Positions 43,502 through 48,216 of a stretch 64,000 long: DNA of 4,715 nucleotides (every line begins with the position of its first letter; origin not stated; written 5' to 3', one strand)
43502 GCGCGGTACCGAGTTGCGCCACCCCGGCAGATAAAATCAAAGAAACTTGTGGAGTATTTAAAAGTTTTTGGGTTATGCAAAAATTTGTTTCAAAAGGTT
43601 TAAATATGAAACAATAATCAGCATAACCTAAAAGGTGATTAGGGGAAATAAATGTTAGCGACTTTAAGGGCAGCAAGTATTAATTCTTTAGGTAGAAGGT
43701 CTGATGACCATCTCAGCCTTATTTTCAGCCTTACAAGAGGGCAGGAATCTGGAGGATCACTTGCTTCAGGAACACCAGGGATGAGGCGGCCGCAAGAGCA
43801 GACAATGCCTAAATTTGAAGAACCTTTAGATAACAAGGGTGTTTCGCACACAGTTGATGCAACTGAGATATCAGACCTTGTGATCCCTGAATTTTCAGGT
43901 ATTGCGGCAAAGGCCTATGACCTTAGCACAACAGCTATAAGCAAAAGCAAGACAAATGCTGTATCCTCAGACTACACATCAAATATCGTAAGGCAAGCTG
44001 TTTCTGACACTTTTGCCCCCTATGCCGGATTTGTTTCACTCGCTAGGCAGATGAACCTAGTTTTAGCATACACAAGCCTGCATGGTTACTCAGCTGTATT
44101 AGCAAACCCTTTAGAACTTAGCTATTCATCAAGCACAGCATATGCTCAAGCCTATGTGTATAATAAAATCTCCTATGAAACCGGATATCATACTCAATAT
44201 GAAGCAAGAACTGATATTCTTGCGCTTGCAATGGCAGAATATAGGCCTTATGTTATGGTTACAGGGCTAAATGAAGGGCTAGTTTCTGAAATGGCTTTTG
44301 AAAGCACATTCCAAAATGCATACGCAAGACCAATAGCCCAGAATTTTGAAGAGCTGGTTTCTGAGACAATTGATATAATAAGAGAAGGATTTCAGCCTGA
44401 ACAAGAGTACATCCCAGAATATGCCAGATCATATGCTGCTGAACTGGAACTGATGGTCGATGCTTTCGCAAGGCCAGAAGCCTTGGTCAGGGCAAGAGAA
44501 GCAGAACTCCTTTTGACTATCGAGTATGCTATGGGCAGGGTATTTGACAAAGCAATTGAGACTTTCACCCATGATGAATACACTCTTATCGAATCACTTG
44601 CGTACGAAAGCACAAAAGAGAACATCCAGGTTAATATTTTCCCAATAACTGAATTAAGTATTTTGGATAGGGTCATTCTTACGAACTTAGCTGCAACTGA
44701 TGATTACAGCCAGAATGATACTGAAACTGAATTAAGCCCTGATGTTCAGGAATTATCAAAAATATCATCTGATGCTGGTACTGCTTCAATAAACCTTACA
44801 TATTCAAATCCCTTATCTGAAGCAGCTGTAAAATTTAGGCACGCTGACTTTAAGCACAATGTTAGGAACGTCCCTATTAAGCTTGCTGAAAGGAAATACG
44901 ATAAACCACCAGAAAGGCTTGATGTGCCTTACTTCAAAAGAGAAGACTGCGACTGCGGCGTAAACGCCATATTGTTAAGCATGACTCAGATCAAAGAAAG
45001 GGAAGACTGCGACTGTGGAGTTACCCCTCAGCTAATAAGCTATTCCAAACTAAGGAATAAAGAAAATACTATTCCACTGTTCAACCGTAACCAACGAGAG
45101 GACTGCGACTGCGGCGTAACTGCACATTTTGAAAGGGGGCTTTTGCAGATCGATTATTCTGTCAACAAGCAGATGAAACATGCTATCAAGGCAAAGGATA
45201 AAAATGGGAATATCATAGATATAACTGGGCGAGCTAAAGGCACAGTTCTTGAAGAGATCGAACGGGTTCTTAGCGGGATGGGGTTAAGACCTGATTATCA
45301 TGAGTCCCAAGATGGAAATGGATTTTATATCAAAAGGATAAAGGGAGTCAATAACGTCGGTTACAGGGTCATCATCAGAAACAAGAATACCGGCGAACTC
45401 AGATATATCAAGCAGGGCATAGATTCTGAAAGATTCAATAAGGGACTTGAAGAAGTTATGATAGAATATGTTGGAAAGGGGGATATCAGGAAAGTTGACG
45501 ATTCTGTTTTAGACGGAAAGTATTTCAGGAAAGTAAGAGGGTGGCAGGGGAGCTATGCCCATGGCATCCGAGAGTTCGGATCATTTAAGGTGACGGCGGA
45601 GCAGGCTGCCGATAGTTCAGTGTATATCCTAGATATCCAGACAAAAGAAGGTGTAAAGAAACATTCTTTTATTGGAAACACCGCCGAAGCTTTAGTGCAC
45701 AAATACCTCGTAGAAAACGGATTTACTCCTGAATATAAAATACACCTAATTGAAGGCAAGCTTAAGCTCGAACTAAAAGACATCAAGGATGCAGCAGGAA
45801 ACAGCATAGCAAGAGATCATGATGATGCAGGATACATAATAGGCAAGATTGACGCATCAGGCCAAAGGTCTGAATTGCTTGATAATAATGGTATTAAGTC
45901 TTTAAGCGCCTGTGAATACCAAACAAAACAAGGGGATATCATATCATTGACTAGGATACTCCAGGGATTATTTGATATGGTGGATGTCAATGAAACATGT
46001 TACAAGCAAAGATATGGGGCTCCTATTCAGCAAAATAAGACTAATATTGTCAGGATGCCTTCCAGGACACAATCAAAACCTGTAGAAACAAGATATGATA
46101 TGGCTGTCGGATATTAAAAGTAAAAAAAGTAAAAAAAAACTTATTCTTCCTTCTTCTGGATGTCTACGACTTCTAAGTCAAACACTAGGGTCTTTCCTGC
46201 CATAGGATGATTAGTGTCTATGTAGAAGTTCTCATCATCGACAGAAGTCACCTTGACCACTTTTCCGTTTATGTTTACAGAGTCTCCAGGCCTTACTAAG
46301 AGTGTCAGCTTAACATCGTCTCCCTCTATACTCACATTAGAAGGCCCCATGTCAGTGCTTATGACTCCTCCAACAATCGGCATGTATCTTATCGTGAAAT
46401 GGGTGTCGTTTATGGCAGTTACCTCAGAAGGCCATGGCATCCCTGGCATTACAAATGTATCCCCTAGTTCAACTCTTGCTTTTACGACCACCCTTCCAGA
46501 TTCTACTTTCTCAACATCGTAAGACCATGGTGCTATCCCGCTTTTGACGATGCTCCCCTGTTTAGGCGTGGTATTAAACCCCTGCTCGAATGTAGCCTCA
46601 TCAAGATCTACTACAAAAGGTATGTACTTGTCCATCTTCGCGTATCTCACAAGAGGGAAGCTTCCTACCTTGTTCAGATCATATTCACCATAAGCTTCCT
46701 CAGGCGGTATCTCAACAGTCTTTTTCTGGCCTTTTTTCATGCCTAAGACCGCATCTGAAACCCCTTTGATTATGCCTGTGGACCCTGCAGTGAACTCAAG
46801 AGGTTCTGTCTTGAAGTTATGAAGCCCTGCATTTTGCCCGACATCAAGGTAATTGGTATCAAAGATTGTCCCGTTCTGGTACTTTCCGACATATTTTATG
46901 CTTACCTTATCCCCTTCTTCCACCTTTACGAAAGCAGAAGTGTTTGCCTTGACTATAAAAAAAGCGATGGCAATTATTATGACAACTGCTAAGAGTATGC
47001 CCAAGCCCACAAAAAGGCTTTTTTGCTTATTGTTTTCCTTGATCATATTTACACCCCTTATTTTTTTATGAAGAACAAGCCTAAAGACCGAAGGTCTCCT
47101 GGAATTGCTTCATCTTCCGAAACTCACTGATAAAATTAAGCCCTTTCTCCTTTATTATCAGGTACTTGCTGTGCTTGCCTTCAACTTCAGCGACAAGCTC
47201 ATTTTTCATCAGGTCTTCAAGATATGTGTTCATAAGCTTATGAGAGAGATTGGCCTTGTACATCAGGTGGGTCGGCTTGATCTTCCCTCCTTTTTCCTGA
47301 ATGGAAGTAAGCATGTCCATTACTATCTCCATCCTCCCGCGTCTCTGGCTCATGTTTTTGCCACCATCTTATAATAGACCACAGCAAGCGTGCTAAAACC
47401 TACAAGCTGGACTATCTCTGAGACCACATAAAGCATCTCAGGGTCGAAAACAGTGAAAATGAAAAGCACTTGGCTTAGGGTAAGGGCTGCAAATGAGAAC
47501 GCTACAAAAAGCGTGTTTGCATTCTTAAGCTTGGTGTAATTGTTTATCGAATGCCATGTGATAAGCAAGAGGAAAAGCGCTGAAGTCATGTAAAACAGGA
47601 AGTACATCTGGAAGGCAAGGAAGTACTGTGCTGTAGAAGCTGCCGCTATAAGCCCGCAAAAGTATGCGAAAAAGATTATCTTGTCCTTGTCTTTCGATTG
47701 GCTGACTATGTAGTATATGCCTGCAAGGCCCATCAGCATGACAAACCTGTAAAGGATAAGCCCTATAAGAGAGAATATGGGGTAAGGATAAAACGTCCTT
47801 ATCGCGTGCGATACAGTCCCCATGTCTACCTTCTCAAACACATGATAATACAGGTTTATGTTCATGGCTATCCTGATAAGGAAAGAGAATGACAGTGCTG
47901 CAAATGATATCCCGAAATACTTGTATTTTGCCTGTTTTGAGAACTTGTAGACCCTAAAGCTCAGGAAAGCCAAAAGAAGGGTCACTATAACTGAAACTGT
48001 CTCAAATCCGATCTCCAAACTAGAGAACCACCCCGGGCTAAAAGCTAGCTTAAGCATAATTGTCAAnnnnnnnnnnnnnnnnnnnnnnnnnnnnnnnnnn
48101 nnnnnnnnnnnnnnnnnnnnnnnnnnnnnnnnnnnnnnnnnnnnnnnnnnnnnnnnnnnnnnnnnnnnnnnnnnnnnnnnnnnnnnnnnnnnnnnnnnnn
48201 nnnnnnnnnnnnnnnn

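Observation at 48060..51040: Three-gene cluster of unknown-function proteins bracketed by repeats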

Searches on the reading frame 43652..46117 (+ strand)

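Call 4: search_protein_families(library=pfam, proteins=[window:43652-46117:+], max_evalue=0.1)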
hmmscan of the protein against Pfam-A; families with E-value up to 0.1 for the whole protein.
window:43652-46117:+ (821 aa): 0 families

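Call 39: search_protein_families(library=phrogs, proteins=[window:43652-46117:+], max_evalue=1)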
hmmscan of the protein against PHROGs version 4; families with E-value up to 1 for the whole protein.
window:43652-46117:+ (821 aa): 2 families
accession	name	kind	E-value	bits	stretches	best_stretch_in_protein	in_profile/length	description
phrog_4874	-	unknown function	0.12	13.4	1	148-203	41-88/102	-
phrog_9440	-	unknown function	0.2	12.5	1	775-807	105-137/166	-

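Call 46: search_protein_families(library=padloc, proteins=[window:43652-46117:+], max_evalue=0.01)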
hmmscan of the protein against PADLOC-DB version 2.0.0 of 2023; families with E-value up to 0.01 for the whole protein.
window:43652-46117:+ (821 aa): 0 families

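Call 72: search_protein_families(library=ncbifam, proteins=[window:43652-46117:+], max_evalue=0.001)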
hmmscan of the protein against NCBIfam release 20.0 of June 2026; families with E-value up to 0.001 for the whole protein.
window:43652-46117:+ (821 aa): 0 families

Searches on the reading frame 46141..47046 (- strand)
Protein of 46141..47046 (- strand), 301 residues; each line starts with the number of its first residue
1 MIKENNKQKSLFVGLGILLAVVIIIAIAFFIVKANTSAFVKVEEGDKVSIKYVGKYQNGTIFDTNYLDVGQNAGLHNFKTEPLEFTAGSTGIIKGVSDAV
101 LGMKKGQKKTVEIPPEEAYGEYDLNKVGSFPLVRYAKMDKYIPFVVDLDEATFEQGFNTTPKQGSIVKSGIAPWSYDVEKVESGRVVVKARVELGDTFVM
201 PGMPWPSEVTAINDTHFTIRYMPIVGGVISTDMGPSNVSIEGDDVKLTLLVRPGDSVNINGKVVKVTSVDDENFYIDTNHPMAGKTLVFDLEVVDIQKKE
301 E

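Call 4: search_protein_families(library=pfam, proteins=[window:46141-47046:-], max_evalue=0.1)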
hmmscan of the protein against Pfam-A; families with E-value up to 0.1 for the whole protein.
window:46141-47046:- (301 aa): 1 family
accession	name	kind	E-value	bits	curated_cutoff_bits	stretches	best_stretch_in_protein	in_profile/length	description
PF00254.34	FKBP_C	-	4e-19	69.2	21.1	1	41-125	4-77/94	FKBP-type peptidyl-prolyl cis-trans isomerase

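Call 19: find_related_loci(query=window:46141-47046:-, collection=genome_contigs, flank=10000)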
Query window:46141-47046:- (301 aa) in genome_contigs; peptide patterns used: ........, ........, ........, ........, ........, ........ (x = any residue, [..] = any of these).
72 stretches matched a pattern; 1 encode a relative of the query (tblastn E <= 1e-3); 1 distinct loci.
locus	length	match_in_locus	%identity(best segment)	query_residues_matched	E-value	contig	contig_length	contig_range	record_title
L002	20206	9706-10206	32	9-299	3e-11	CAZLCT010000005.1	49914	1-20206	MAG TPA_asm: uncultured bacterium isolate binchicken_co256_57 genome assembly, contig: NODE_805_length_49914_cov_5.45564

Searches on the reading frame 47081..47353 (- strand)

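Call 4: search_protein_families(library=pfam, proteins=[window:47081-47353:-], max_evalue=0.1)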
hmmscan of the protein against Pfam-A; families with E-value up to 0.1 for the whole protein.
window:47081-47353:- (90 aa): 4 families
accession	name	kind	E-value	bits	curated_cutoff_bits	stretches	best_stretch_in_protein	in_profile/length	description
PF14947.12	HTH_45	-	1.7e-18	66.9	25.5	1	4-85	1-76/77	Winged helix-turn-helix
PF14277.12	DUF4364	-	0.026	14.8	26.9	1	41-80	36-75/162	Domain of unknown function (DUF4364)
PF21100.3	MCM_C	-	0.033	14.5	27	1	3-60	2-59/64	MCM protein C-terminal winged helix-turn-helix domain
PF02082.26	Rrf2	-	0.052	14.1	30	1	8-68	5-67/132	Iron-dependent Transcriptional regulator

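Call 46: search_protein_families(library=padloc, proteins=[window:47081-47353:-], max_evalue=0.01)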
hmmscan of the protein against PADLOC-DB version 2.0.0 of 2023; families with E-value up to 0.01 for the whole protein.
window:47081-47353:- (90 aa): 1 family
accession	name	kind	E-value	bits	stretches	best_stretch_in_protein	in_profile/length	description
PDLC02975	WH_III-A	-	0.0014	17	1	12-82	6-72/103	-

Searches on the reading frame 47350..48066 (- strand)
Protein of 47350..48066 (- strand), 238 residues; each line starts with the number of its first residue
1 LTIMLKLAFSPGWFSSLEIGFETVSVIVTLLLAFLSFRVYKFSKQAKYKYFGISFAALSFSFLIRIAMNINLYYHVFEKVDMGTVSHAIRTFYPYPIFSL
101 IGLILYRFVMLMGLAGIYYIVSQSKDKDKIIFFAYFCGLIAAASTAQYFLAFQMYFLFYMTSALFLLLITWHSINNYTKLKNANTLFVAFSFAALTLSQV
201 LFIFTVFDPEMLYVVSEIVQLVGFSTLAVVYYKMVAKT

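Call 4: search_protein_families(library=pfam, proteins=[window:47350-48066:-], max_evalue=0.1)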
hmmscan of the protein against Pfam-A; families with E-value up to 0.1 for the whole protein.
window:47350-48066:- (238 aa): 0 families

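Call 39: search_protein_families(library=phrogs, proteins=[window:47350-48057:-], max_evalue=1)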
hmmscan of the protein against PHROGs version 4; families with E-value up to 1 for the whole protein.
window:47350-48057:- (235 aa): 2 families
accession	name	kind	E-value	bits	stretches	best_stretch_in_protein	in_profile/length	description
phrog_8640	-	unknown function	0.02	15.6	0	112-124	14-26/32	-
phrog_10419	-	unknown function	0.056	14.7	1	24-72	7-54/58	-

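Call 46: search_protein_families(library=padloc, proteins=[window:47350-48057:-], max_evalue=0.01)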
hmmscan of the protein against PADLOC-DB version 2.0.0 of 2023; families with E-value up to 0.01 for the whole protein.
window:47350-48057:- (235 aa): 0 families

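Call 72: search_protein_families(library=ncbifam, proteins=[window:47350-48057:-], max_evalue=0.001)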
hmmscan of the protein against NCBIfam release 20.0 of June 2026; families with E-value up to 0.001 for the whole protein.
window:47350-48057:- (235 aa): 0 families

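Call 79: find_encoding_contigs(protein=window:47350-48057:-, flank=10000, max_places=10)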
Protein window:47350-48057:- (235 aa): 1 contig read that carries it; 1 place shown.
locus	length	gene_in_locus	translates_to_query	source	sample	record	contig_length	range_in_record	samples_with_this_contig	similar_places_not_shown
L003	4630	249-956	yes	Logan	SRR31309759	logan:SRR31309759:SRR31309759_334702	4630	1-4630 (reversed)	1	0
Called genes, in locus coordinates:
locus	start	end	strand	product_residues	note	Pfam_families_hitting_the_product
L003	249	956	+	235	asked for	-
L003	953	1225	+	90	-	PF14947:HTH_45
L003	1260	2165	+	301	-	PF00254:FKBP_C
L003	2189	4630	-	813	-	?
